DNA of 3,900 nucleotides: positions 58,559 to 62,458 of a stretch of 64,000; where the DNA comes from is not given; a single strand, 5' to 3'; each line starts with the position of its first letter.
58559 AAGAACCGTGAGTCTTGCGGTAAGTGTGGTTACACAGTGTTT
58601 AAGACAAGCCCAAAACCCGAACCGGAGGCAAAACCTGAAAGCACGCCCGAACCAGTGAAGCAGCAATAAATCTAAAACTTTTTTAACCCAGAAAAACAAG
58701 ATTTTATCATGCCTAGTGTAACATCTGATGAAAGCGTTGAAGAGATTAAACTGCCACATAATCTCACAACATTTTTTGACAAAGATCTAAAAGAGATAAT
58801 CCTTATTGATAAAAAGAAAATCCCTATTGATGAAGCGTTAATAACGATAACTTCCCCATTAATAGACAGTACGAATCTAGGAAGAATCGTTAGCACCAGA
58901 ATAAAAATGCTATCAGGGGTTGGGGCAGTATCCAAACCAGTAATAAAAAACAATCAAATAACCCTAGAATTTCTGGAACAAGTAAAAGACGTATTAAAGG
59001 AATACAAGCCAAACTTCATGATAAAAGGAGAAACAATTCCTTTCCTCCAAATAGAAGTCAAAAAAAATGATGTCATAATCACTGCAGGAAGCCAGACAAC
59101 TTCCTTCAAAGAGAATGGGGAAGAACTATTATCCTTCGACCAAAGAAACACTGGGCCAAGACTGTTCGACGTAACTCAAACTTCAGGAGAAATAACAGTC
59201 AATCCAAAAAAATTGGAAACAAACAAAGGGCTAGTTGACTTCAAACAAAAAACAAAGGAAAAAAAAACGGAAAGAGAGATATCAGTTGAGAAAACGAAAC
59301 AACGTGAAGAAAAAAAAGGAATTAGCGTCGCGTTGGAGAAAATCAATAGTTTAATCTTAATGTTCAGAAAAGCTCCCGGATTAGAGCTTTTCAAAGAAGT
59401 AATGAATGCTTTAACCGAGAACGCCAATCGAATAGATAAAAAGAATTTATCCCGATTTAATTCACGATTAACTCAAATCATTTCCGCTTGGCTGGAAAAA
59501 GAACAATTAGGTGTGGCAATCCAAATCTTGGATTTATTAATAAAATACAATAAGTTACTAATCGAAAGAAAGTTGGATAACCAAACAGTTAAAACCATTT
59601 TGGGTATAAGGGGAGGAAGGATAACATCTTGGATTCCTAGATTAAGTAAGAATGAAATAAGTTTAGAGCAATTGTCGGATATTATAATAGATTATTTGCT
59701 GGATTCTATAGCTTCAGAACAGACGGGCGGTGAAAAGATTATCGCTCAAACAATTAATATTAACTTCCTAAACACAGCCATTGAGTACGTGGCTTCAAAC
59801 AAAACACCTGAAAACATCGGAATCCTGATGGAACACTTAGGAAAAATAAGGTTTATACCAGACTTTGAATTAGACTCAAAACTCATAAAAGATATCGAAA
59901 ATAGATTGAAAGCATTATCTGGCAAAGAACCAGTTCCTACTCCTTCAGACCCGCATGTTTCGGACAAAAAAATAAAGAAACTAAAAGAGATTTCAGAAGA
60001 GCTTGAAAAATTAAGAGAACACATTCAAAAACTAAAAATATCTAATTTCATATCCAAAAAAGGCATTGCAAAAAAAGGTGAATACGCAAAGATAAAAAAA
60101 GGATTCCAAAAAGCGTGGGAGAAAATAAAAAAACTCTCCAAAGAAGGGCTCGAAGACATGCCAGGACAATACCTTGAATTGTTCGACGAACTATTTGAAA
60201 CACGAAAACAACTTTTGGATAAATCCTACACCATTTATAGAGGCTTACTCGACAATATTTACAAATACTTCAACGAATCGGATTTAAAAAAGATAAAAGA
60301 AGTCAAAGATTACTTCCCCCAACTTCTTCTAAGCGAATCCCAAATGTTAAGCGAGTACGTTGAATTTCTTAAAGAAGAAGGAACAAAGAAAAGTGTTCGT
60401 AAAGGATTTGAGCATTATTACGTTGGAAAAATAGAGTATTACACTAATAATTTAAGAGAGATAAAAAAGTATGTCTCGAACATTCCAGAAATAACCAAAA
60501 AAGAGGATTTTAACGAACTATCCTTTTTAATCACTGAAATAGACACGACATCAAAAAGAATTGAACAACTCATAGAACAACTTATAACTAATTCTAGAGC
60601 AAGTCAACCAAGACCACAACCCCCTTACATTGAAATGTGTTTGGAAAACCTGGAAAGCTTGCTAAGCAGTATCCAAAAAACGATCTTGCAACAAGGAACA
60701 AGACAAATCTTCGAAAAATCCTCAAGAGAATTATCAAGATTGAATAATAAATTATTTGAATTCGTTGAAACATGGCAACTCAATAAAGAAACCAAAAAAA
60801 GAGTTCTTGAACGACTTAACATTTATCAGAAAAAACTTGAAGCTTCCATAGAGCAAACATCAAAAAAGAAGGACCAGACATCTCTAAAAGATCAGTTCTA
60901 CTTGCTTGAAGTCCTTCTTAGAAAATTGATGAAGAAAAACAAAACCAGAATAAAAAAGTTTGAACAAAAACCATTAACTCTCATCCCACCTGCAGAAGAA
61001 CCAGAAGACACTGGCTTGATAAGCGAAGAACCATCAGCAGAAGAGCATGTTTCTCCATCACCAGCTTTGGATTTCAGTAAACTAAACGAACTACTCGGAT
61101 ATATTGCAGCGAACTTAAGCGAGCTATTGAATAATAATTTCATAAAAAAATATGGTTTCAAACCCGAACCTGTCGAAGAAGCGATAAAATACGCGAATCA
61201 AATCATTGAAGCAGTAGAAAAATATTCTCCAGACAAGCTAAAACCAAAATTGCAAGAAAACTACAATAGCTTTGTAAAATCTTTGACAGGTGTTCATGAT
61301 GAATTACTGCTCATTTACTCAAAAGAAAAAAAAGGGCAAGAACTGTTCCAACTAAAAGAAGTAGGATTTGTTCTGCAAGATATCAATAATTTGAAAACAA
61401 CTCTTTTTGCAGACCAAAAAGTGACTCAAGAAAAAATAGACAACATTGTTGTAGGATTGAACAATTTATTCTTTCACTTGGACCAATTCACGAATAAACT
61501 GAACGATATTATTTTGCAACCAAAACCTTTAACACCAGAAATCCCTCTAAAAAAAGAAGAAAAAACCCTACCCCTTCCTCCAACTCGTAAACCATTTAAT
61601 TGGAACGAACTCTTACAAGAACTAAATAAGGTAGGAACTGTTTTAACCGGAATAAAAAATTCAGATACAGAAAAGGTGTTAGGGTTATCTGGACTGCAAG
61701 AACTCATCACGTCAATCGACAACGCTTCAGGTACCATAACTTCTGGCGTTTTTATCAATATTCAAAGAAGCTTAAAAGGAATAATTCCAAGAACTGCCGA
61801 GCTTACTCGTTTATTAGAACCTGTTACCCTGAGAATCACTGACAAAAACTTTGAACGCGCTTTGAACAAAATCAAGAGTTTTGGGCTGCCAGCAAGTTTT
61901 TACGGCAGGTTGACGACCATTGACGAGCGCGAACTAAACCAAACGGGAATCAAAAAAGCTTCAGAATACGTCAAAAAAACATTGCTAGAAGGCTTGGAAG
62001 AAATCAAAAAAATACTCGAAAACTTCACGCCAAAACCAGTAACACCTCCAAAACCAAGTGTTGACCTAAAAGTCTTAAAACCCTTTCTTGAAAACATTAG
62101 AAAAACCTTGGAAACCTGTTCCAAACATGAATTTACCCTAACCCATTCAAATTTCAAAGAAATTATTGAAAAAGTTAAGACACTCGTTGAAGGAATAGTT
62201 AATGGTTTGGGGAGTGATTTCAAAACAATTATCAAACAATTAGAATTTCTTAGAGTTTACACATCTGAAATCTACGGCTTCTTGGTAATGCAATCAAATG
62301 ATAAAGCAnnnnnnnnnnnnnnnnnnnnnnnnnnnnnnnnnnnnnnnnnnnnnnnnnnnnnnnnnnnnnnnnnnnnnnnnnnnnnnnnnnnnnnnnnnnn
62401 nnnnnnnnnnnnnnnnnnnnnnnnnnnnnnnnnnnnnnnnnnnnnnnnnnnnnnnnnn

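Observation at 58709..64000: Giant ORF hidden from the ORF track: at least 1764 aa of helical protein running off the window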

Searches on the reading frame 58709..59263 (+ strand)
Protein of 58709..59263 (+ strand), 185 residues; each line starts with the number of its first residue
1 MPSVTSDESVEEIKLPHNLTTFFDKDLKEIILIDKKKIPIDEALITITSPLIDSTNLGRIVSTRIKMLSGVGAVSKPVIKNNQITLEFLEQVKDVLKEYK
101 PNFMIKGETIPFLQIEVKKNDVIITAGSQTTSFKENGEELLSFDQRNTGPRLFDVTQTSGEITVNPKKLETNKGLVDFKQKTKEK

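Call 78: search_solved_structures(query=A6, max_evalue=10)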
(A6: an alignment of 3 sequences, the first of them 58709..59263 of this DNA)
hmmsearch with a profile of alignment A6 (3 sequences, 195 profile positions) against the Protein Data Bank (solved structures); distinct sequences matched with E-value up to 10: 3.
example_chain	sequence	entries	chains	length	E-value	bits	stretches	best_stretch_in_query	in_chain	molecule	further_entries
6een_C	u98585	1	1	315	0.4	13.4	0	83-117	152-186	Designer Pentatricopeptide Protein dPPR10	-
6zl1_C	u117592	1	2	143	0.47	13.2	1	66-118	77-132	CMPX-383B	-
1bbh_A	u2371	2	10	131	1.5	11.6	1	53-95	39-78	CYTOCHROME C'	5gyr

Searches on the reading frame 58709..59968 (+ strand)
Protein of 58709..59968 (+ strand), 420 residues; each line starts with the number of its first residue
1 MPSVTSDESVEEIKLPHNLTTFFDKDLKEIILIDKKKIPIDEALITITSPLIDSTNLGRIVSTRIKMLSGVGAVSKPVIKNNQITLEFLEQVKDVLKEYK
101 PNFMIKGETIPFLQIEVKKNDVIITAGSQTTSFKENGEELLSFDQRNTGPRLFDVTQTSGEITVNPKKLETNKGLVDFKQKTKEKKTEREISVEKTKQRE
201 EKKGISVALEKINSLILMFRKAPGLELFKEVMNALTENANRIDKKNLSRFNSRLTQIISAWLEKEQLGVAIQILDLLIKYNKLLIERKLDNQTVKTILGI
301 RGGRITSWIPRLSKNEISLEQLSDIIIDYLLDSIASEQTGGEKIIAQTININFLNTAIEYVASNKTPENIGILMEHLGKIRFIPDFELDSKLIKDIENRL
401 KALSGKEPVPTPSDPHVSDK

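Call 47: predict_structure(alignment_id=A4)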
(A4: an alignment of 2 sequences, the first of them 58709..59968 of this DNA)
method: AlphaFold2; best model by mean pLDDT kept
length: 420 residues; sequences in the alignment: 2
mean_pLDDT: 46.2   pTM: 0.36
mean pLDDT of the five models: 46.2, 42.7, 41.3, 40.4, 39.0
residues with pLDDT >= 90: 0; 70-90: 47; 50-70: 151; < 50: 222
segments of 3 or more residues with pLDDT < 50: 1-198, 300-305, 407-420
pLDDT, mean of each block of 10 residues (from residue 1): 29 22 25 27 26 24 28 31 32 31 29 28 26 27 27 30 29 23 34 47 67 77 75 78 72 70 58 62 59 57 49 56 63 51 56 63 65 69 59 66 55 39
secondary structure, 60 per line:
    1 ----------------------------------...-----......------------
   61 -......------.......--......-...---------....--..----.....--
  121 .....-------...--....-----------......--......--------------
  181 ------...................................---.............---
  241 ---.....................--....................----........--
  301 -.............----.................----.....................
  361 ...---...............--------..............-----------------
elements in order: E43-48 E62-67 E74-80 E83-88 E102-105 E114-118 E121-125 E133-135 E138-141 E153-158 E161-166 H187-221 H225-237 H244-264 H267-286 H291-298 H302-314 H319-335 H340-363 H367-381 H390-403

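Call 53: fold_search(model_id=the predicted structure, library=pdb)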
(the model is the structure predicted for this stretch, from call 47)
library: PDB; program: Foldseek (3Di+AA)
matches with E <= 10: 974; with E <= 0.001: 0
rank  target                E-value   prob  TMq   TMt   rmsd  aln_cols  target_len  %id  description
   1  8g9j                  3.4e-03  1.00  0.18  0.33  13.9       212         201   14  Geometrically programmable nanomaterial construction using regularized protein building blocks (released 2024-03-13)
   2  9mg8_B                4.8e-03  0.80  0.11  0.12  22.7       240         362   12  Crystal Structure of b-iTHR-110 (released 2025-12-17)
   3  6vfk_B                5.0e-03  1.00  0.26  0.36   8.5       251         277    9  De novo designed tetrahedral nanoparticle T33_dn10 displaying 4 copies of BG505-SOSIP trimer on the surface (released 2020-07-22)
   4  8g9k_B                5.0e-03  1.00  0.18  0.33  14.9       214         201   16  Geometrically programmable nanomaterial construction using regularized protein building blocks (released 2024-03-13)
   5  9cc4_C                5.3e-03  0.99  0.18  0.32  14.1       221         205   13  Crystal structure of Z4 c3ii (released 2025-06-25)
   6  8g9k_A                5.8e-03  0.99  0.18  0.31  14.9       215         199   17  Geometrically programmable nanomaterial construction using regularized protein building blocks (released 2024-03-13)
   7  5h78_A                7.1e-03  1.00  0.19  0.34  13.8       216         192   17  Crystal structure of the PKA-DHR14 fusion protein (released 2017-06-28)
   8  5cwm                  8.6e-03  0.97  0.18  0.29  12.4       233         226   14  Crystal structure of de novo designed helical repeat protein DHR64 (released 2015-12-16)
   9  8gaa_A                9.5e-03  1.00  0.30  0.52   6.5       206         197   10  C6HR1_4r: Extendable repeat protein hexamer (released 2023-08-30)
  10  5cwn                  1.7e-02  0.98  0.18  0.32  13.0       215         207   10  Crystal structure of de novo designed helical repeat protein DHR71 (released 2015-12-16)
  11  9cc4_F                1.7e-02  0.98  0.17  0.31  14.2       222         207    9  Crystal structure of Z4 c3ii (released 2025-06-25)
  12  9qpq_I                2.0e-02  0.77  0.16  0.20  14.7       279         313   12  The structure of the COPI leaf bound to GOLPH3 (released 2025-10-22)
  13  6e9t_A                2.2e-02  0.97  0.20  0.31  11.5       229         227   11  DHF58 filament (released 2018-11-21)
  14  9cc4_D                2.5e-02  0.94  0.17  0.29  16.5       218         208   14  Crystal structure of Z4 c3ii (released 2025-06-25)
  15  7ue2_A                2.6e-02  0.98  0.23  0.29  11.3       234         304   13  Crystal structure of designed helical repeat protein RPB_PLP3_R6 bound to PLPx6 peptide (released 2023-03-29)
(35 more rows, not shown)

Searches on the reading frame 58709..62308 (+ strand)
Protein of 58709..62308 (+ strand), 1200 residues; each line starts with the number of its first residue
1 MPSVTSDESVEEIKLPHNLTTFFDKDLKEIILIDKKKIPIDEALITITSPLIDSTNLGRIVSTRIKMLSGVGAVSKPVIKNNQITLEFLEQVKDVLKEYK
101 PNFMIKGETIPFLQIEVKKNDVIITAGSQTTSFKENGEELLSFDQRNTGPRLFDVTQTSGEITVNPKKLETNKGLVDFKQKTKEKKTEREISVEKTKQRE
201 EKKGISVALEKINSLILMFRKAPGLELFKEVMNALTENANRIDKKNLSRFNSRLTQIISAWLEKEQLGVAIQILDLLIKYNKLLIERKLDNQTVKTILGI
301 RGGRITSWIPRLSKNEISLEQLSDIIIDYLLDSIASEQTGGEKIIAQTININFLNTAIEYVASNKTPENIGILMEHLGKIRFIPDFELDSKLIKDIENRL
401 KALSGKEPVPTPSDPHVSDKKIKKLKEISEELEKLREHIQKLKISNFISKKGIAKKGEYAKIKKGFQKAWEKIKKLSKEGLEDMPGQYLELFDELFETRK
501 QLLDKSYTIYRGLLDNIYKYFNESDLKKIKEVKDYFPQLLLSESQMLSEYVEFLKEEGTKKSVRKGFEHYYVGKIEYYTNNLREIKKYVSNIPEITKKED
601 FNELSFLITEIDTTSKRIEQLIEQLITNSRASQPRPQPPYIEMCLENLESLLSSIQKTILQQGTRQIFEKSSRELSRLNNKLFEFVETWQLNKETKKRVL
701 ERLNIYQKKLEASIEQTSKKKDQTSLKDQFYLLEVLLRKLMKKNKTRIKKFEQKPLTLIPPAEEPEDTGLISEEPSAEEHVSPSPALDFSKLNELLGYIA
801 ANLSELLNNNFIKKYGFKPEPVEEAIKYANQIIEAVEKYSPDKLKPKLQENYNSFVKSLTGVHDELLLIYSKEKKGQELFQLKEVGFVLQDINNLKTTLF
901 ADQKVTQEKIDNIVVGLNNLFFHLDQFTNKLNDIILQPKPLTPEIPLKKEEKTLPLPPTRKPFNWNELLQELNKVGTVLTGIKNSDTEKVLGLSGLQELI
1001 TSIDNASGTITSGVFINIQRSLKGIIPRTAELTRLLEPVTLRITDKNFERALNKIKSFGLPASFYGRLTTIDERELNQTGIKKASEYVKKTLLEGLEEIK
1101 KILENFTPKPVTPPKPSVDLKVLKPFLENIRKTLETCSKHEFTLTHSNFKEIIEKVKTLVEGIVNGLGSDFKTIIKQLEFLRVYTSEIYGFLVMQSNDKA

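Call 36: search_protein_representatives(protein=window:58709-62308:+)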
Query: 1200 residues. Proteins with E-value up to 0.001 (for the whole library): 1; up to 1e-10: 1; up to 1e-30: 1. The best 1 are listed.
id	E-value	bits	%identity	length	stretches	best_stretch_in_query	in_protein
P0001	9.6e-214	729.1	48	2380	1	1-1188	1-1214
